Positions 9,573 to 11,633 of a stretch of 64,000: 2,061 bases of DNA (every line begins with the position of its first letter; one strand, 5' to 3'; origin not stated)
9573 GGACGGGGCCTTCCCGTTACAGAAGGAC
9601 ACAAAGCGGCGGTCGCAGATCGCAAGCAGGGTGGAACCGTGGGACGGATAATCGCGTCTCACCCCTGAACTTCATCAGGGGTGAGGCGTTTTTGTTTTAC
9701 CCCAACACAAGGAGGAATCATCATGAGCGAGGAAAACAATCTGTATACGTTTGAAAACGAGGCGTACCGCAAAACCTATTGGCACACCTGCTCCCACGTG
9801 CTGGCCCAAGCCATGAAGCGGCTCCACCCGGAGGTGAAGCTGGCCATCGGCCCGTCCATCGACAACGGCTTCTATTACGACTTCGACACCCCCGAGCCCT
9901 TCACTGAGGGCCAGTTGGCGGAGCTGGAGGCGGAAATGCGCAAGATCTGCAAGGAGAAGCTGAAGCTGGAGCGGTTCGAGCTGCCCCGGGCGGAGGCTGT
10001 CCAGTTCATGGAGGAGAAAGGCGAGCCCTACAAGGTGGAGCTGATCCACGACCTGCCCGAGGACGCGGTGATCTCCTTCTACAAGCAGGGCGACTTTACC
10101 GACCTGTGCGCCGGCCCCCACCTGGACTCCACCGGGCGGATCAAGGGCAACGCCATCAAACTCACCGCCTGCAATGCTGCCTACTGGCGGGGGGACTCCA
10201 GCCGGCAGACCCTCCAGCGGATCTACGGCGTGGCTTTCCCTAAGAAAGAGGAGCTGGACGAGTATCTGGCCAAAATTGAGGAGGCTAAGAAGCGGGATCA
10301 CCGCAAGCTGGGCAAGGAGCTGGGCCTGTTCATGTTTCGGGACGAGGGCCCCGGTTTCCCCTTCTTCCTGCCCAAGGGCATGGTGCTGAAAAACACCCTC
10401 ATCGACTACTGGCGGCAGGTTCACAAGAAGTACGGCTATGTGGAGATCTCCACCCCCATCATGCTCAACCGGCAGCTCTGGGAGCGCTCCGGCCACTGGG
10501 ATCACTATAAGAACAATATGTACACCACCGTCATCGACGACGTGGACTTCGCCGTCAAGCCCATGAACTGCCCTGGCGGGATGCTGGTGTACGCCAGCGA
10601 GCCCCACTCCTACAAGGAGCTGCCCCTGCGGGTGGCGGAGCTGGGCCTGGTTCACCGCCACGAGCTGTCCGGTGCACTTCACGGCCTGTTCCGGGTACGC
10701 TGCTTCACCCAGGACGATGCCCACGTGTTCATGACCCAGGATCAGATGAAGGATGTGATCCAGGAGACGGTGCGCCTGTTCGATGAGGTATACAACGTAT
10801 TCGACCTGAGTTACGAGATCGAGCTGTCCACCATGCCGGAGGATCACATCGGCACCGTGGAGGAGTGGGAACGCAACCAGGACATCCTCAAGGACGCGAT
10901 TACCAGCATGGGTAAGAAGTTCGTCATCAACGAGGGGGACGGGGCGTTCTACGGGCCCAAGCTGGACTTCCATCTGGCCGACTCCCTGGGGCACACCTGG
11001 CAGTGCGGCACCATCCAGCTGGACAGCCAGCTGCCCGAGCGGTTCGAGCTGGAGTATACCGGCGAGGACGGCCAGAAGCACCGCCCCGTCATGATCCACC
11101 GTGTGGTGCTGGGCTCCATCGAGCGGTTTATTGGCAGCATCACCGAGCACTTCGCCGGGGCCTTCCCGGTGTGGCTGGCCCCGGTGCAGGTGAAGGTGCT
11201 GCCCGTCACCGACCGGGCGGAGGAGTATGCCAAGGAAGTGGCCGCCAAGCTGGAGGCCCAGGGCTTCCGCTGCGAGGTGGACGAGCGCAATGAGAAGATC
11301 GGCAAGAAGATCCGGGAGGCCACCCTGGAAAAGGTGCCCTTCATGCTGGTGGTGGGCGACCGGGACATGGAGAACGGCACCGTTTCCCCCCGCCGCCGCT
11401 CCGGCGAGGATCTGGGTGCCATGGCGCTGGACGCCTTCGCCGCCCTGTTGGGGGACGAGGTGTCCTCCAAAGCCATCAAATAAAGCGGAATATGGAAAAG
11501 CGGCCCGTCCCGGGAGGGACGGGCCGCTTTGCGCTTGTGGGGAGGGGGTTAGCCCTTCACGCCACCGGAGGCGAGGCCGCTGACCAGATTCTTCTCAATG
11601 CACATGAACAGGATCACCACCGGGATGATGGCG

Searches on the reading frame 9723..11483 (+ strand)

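Call 84: search_protein_families(library=pfam, proteins=[window:9723-11483:+], max_evalue=0.00001)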
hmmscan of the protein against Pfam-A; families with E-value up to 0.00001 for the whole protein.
window:9723-11483:+ (586 aa): 3 families
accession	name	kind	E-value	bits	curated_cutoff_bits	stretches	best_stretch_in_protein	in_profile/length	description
PF00587.30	tRNA-synt_2b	-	1.3e-43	149.5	29.3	1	272-477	5-179/179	tRNA synthetase class II core domain (G, H, P, S and T)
PF03129.25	HGTP_anticodon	-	3e-25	88.6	21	1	489-576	1-91/94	Anticodon binding domain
PF07973.19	tRNA_SAD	-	1.4e-12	47.8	24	1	117-168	1-44/44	Threonyl and Alanyl tRNA synthetase second additional domain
